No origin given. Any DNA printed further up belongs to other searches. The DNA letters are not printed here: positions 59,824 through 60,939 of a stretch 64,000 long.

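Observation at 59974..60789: Orphan OmpR-type response regulator with Glu replacing the phospho-acceptor Asp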

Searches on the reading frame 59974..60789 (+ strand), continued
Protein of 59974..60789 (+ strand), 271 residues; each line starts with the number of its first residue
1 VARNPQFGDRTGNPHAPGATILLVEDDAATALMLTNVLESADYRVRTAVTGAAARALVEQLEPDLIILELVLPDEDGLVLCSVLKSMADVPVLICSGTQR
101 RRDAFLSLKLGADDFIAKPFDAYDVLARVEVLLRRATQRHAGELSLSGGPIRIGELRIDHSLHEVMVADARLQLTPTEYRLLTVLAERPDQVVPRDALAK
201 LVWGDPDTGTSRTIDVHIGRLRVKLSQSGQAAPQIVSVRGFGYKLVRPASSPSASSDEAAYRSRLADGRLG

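Call 14: find_encoding_contigs(protein=P0038, flank=8000, max_places=2)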
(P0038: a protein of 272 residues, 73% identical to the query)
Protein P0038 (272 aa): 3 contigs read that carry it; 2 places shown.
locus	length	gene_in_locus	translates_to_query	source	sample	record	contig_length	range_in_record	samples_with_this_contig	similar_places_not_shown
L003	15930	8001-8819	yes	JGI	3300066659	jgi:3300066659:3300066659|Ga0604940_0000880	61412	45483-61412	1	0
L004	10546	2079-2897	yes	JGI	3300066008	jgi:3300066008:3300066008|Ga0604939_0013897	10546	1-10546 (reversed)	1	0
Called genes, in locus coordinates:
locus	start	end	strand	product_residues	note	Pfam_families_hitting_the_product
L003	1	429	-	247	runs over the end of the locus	PF13489:Methyltransf_23, PF05175:MTS (faint), PF13847:Methyltransf_31, PF08241:Methyltransf_11, PF08242:Methyltransf_12, PF13649:Methyltransf_25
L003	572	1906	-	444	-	PF13231:PMT_2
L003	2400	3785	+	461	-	PF13480:Acetyltransf_6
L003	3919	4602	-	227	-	PF00072:Response_reg, PF00486:Trans_reg_C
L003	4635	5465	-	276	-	PF00512:HisKA, PF02518:HATPase_c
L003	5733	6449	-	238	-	PF00072:Response_reg, PF00486:Trans_reg_C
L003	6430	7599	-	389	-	PF00989:PAS (weak), PF13581:HATPase_c_2 (faint), PF00512:HisKA, PF02518:HATPase_c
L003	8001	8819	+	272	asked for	PF00072:Response_reg, PF00486:Trans_reg_C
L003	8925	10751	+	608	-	-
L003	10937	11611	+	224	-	PF00440:TetR_N, PF13977:TetR_C_6, PF16859:TetR_C_11 (weak), PF21597:TetR_C_43 (weak), PF16925:TetR_C_13 (weak)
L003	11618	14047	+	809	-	-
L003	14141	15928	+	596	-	?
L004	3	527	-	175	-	?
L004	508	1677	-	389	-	PF00989:PAS (weak), PF13581:HATPase_c_2 (faint), PF00512:HisKA, PF02518:HATPase_c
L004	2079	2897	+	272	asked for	PF00072:Response_reg, PF00486:Trans_reg_C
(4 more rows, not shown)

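Call 15: find_related_loci(query=P0001, collection=genome_contigs, flank=6000)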
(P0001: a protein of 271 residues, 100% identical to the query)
Query P0001 (271 aa) in genome_contigs; peptide patterns used: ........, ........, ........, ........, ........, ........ (x = any residue, [..] = any of these).
600 stretches matched a pattern (row limit reached: there are more); 555 encode a relative of the query (tblastn E <= 1e-3); the best 80 are kept; 80 distinct loci.
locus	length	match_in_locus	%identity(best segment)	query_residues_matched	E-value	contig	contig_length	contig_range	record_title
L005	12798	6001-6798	79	1-268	4e-136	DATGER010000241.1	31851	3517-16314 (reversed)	MAG TPA_asm: Chloroflexota bacterium isolate SMAG_U9707 k141_1118629, whole genome shotgun sequence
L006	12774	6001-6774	74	1-256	6e-119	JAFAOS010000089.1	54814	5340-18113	MAG: Chloroflexota bacterium isolate CP_BM_ER_18 BM_ER_k147_1077803, whole genome shotgun sequence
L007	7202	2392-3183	71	3-268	2e-116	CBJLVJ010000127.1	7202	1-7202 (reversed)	MAG TPA_asm: uncultured bacterium isolate SRR27822708_binner12_Refined_94 genome assembly, contig: ERZ27339041.3848, who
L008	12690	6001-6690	36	18-251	4e-36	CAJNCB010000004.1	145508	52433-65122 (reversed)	unidentified bacterium isolate Streptococcus species genome assembly, contig: NODE_4_length_145508_cov_82.1598, whole ge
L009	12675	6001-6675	33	20-246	2e-36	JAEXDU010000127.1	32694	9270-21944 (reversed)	MAG: Bacillota bacterium isolate OH_HBB_173 k127_1264879, whole genome shotgun sequence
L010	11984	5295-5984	36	18-251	6e-36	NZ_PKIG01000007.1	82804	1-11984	Streptococcus oralis subsp. dentisani strain UMB0832 .16933_8_21.7, whole genome shotgun sequence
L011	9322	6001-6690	36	18-251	6e-36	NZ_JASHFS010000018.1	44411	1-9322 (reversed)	Streptococcus infantis strain OMI849 OMI849_00018, whole genome shotgun sequence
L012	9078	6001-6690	35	18-251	9e-36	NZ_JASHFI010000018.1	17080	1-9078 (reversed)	Streptococcus infantis strain OMI839 OMI839_00018, whole genome shotgun sequence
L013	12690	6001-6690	35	18-251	1e-35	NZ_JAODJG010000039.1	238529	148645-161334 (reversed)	Streptococcus gwangjuensis strain DP4_6_2 197, whole genome shotgun sequence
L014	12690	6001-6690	35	18-251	2e-35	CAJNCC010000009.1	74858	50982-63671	unidentified bacterium isolate Streptococcus species genome assembly, contig: NODE_9_length_74858_cov_88.6755, whole gen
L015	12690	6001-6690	35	18-251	1e-35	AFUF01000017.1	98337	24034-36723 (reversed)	Streptococcus mitis SK569 ctg1129913977701, whole genome shotgun sequence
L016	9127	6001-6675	35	20-248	2e-35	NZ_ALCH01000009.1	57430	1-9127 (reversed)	Streptococcus infantis SPAR10 GA06201.contig.8, whole genome shotgun sequence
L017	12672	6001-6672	36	18-245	3e-35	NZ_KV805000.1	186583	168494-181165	Streptococcus sp. HMSC034E03 Scaffold1038, whole genome shotgun sequence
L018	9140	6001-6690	35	18-251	2e-35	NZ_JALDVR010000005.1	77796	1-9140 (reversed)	Streptococcus mitis strain S03 NODE_5_length_77796_cov_255.498411, whole genome shotgun sequence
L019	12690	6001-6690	35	18-251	5e-35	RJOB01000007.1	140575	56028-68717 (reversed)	Streptococcus mitis strain BCC45 D8842_contig007, whole genome shotgun sequence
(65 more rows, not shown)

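Call 18: find_related_loci(query=P0001, collection=metagenome_contigs, flank=3000)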
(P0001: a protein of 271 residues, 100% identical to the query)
Query P0001 (271 aa) in metagenome_contigs; peptide patterns used: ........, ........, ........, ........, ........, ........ (x = any residue, [..] = any of these).
600 stretches matched a pattern (row limit reached: there are more); 554 encode a relative of the query (tblastn E <= 1e-3); the best 80 are kept; 80 distinct loci.
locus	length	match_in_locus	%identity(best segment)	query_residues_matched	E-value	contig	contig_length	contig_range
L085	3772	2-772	81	7-262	1e-135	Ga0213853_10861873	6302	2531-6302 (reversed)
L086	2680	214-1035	68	1-271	3e-124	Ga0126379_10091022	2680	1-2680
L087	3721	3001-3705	60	13-245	6e-81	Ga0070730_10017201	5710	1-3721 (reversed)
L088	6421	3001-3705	60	13-245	9e-81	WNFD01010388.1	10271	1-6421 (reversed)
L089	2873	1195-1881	53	20-248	8e-74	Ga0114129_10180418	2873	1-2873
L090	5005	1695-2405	49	21-260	2e-65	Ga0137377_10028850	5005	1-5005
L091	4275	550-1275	48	21-247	3e-63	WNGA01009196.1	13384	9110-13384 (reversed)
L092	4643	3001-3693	49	15-246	2e-60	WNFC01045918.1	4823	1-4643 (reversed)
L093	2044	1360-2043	46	15-212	5e-58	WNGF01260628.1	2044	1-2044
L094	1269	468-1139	33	19-245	2e-41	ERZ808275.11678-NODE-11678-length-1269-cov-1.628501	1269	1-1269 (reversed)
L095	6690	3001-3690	36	18-251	5e-36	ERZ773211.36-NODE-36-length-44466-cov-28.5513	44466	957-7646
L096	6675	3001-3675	36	20-248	6e-36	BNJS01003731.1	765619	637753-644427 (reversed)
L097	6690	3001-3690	36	18-251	9e-36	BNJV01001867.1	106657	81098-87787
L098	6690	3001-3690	35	18-251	1e-35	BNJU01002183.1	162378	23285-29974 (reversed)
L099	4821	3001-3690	35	18-251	2e-35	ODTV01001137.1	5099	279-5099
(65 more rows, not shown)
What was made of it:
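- Tried and rejected: find_related_loci in metagenome_contigs and genome_contigs (calls 15, 18).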

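Call 29: predict_structure(alignment_id=A2)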
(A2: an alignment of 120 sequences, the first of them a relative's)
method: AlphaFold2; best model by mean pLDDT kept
length: 271 residues; sequences in the alignment: 120
mean_pLDDT: 66.0   pTM: 0.53
mean pLDDT of the five models: 66.0, 65.8, 64.0, 63.7, 63.7
residues with pLDDT >= 90: 66; 70-90: 50; 50-70: 70; < 50: 85
segments of 3 or more residues with pLDDT < 50: 1-15, 142-148, 190-211, 228-233, 240-271
pLDDT, mean of each block of 10 residues (from residue 1): 34 60 94 96 95 95 93 78 89 79 60 84 91 81 47 67 70 64 60 45 42 51 51 49 44 33 33 40
secondary structure, 60 per line:
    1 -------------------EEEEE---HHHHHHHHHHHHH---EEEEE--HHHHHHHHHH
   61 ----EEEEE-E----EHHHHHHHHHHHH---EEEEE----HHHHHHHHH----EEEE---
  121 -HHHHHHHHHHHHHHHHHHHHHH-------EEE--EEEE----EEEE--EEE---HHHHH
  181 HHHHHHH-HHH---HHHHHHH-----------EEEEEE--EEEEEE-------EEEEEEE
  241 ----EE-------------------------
elements in order: E20-24 H28-40 E44-48 H51-60 E65-69 H77-88 E92-96 H101-109 E114-117 H122-143 E151-153 E156-159 E164-167 E170-172 H176-187 H195-201 E213-218 E221-226 E234-240
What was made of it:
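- Checked: E25/D26/D27 follow beta1, S96 ends beta4 and K118 follows beta5 (call 29).
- D74/D76 lie in the beta3-alpha3 loop of the model, not at the end of beta3 (call 29).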

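Call 31: search_protein_families(library=ncbifam, proteins=[window:59974-60789:+], max_evalue=0.001)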
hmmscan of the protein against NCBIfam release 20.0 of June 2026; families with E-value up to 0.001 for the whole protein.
window:59974-60789:+ (271 aa): 90 families (the best 25 are shown)
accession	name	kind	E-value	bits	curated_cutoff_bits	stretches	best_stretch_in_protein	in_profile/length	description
NF040689.1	MtrAB_MtrA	equivalog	1.9e-52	177.8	300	1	21-244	1-217/219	MtrAB system response regulator MtrA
TIGR02154.1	PhoB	equivalog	3.4e-50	170.5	296.2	1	19-245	3-225/226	phosphate regulon transcriptional regulator PhoB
NF045944.1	ResRegRpaBCyano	equivalog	4.5e-48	163.6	330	1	22-245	1-227/229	response regulator transcription factor RpaB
NF041733.1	resp_reg_CseB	equivalog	1.3e-47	162.1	350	1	20-247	2-228/228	two-component system response regulator CseB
NF008296.0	PRK11083.1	equivalog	8.6e-47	159.4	273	1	19-245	4-225/228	two-component system response regulator CreB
NF007982.1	PRK10710.1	equivalog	1.1e-46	159.3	380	1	19-244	8-226/235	envelope stress response regulator BaeR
NF040534.1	resp_reg_YycF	equivalog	6.3e-43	146.7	340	1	20-245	2-227/231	response regulator YycF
NF053854.1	RespRegPhoBBctds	equivalog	9.7e-41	139.6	270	1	21-245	1-224/225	two-component system response regulator PhoB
NF033117.2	vanR_ACDEGLN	exception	1.6e-40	139.1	350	1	21-245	1-225/226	VanR-ABDEGLN family response regulator transcription factor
NF007005.1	PRK09468.1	equivalog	1.8e-38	132.3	331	1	20-246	5-232/237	osmolarity response regulator transcription factor OmpR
TIGR01387.1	cztR_silR_copR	subfamily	7.1e-37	127.2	279.2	1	21-245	1-218/218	heavy metal response regulator transcription factor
NF008034.0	PRK10766.1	equivalog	3.6e-36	124.8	275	1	20-245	4-226/231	two-component system response regulator TorR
NF007928.2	PRK10643.1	equivalog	1.8e-35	122.6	330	1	21-245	3-216/216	two-component system response regulator PmrA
NF008199.0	PRK10955.1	equivalog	1e-34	120.5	341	1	20-246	3-229/232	envelope stress response regulator transcription factor CpxR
NF007977.0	PRK10701.1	equivalog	2.7e-34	118.7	330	1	20-246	3-234/241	two-component system response regulator RstA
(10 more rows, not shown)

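Call 48: fold_search(model_id=the predicted structure, library=pdb)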
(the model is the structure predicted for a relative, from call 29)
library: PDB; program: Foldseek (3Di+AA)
matches with E <= 10: 1800; with E <= 0.001: 616
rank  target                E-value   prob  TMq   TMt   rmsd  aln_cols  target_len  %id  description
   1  2gwr                  4.7e-15  1.00  0.42  0.50   8.3       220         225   31  Crystal structure of the response regulator protein mtrA from Mycobacterium Tuberculosis (released 2006-05-23)
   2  9dvt_R                4.1e-14  1.00  0.42  0.49  16.4       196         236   34  Cryo-EM structure of RpaA bound to PkaiBC DNA and the CTD of the alpha subunit of RNAP from the cyanobacterium Synecho (released 2025-10-15)
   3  9dvt_S                9.6e-14  1.00  0.42  0.49  19.0       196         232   33  Cryo-EM structure of RpaA bound to PkaiBC DNA and the CTD of the alpha subunit of RNAP from the cyanobacterium Synecho (released 2025-10-15)
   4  1ys6_B                1.0e-13  1.00  0.49  0.58   7.6       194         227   34  Crystal structure of the response regulatory protein PrrA from Mycobacterium Tuberculosis (released 2006-02-07)
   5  8uvx_A                1.6e-13  1.00  0.40  0.49  14.7       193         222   27  CosR DNA bound form I (released 2024-01-31)
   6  4kny_B                1.9e-13  1.00  0.40  0.48  17.7       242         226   26  Crystal structure of the response regulator KdpE complexed to DNA in an active-like conformation (released 2014-02-19)
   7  4kfc_B                2.4e-13  1.00  0.42  0.51  17.6       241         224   26  Crystal structure of a hyperactive mutant of response regulator KdpE complexed to its promoter DNA (released 2014-02-19)
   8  1ys6_A                3.5e-13  1.00  0.49  0.57   7.5       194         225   34  Crystal structure of the response regulatory protein PrrA from Mycobacterium Tuberculosis (released 2006-02-07)
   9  1ys7_A                3.7e-13  1.00  0.49  0.58   7.7       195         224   34  Crystal structure of the response regulator protein prrA complexed with Mg2+ (released 2006-02-07)
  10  1ys7_B                5.1e-13  1.00  0.49  0.58   7.6       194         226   34  Crystal structure of the response regulator protein prrA complexed with Mg2+ (released 2006-02-07)
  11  7e1b_B                1.1e-12  1.00  0.40  0.52  17.1       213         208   29  Crystal structure of VbrR-DNA complex (released 2022-02-09)
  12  8uvx_B                1.2e-12  1.00  0.42  0.51  16.9       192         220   27  CosR DNA bound form I (released 2024-01-31)
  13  4kfc_A                1.5e-12  1.00  0.43  0.52  10.0       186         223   33  Crystal structure of a hyperactive mutant of response regulator KdpE complexed to its promoter DNA (released 2014-02-19)
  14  6lgq_D                1.8e-12  1.00  0.45  0.55   8.5       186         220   32  The crystal complex structure of histidine kinase and response regulator (released 2020-12-09)
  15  5ed4_E                1.9e-12  1.00  0.41  0.49  11.6       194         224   28  Structure of a PhoP-DNA complex (released 2016-04-27)
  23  2a9o                  6.4e-12  1.00  0.42  0.95   1.0       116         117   37  Crystal structures of an activated YycF homologue, the essential response regulator from S.pneumoniae in complex with Be (released 2006-09-26)
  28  1xhf_B                1.7e-11  1.00  0.43  0.94   1.0       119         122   33  Crystal structure of the bef3-activated receiver domain of redox response regulator arca (released 2005-05-17)
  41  1zh2_A                8.5e-11  1.00  0.43  0.95   1.0       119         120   38  Crystal Structure Of The Calcium-Bound Receiver Domain Of Kdp Potassium Transport System Response Regulator KdpE (released 2005-12-13)
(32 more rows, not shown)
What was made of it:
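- Checked: The receiver superposes on solved OmpR-family receivers at about 1.0 A over 116-119 residues (call 48).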

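Call 74: search_protein_representatives(protein=P0001)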
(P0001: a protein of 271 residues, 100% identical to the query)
Query: 271 residues. Proteins with E-value up to 0.001 (for the whole library): 417893; up to 1e-10: 83731; up to 1e-30: 1574. The best 150 are listed.
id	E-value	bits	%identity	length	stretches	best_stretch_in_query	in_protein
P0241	2.6e-73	263.2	56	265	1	17-254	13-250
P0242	1.5e-69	250.9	56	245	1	18-251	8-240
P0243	2.1e-69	250.4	56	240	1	9-246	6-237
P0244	2.0e-68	247.2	50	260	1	18-251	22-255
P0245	1.3e-67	244.6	56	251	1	18-251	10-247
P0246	1.7e-62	227.8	32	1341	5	21-250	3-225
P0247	3.2e-61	223.6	50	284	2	14-143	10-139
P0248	9.7e-60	218.8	54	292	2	18-140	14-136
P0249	3.3e-59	217.0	49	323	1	18-256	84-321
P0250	3.4e-59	217.0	47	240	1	15-247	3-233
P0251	5.6e-59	216.3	49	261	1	11-250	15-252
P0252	4.0e-58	213.5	50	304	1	12-250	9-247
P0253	3.0e-57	210.6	49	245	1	20-247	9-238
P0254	3.4e-57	210.4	49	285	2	15-144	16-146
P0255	4.1e-57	210.1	55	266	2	18-138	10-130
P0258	2.9e-56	207.3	49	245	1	13-246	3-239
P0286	5.0e-49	183.7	43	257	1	19-250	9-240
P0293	1.6e-48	182.0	44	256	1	16-250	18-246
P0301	6.6e-48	180.0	44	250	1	19-249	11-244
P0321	3.2e-45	171.2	41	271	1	18-250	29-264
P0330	2.8e-44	168.1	41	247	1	16-246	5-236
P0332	3.4e-44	167.8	46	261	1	18-251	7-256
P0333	4.1e-44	167.6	41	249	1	20-252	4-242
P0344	1.7e-43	165.5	44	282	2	13-137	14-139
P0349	3.9e-43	164.4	43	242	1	19-246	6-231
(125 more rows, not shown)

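Call 77: list_cluster_members(proteins=[P0301, P0349, P0332, P0321, P0330, P0286, P0258, P0293, P0333, P0344])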
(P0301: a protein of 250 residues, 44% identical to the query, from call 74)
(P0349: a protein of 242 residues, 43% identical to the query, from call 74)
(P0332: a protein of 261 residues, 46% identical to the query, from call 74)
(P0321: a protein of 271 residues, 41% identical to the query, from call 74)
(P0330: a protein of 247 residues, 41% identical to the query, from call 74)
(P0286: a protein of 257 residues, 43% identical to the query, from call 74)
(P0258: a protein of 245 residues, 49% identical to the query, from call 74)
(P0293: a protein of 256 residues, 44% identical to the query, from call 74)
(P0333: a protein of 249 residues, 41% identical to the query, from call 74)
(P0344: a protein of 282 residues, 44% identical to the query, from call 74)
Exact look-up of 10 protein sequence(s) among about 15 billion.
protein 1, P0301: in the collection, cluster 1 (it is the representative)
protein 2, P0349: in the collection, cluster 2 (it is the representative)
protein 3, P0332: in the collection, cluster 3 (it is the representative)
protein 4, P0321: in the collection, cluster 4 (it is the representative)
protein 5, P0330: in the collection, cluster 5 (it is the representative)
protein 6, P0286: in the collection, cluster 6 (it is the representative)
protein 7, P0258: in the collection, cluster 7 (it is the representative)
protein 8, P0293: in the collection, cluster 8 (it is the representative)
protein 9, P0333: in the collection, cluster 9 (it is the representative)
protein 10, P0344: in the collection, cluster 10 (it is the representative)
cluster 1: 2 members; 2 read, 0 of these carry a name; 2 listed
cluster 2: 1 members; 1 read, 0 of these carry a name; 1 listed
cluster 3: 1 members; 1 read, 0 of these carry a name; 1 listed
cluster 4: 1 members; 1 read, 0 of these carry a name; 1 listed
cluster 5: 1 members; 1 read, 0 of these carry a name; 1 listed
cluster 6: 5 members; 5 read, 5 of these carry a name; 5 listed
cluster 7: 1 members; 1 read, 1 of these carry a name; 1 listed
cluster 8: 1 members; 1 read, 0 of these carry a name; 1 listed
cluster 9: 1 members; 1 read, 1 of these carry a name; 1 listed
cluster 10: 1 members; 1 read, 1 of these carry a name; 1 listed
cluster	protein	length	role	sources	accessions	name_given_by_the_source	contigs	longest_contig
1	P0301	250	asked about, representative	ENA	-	-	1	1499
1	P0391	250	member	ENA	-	-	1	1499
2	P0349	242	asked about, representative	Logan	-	-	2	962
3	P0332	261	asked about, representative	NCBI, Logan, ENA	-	-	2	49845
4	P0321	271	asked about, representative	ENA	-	-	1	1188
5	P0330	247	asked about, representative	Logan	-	-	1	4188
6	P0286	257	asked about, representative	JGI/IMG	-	two-component system KDP operon response regulator KdpE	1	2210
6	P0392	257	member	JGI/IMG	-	two-component system KDP operon response regulator KdpE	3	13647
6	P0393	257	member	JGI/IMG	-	two-component system, OmpR family, KDP operon response regulator KdpE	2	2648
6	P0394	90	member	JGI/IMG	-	CheY-like chemotaxis protein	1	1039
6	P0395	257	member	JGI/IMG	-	two-component system KDP operon response regulator KdpE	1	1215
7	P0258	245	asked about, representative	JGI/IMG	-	two-component system KDP operon response regulator KdpE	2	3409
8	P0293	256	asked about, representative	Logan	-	-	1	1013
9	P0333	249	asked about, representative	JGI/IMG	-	DNA-binding response OmpR family regulator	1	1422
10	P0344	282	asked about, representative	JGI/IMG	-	DNA-binding response OmpR family regulator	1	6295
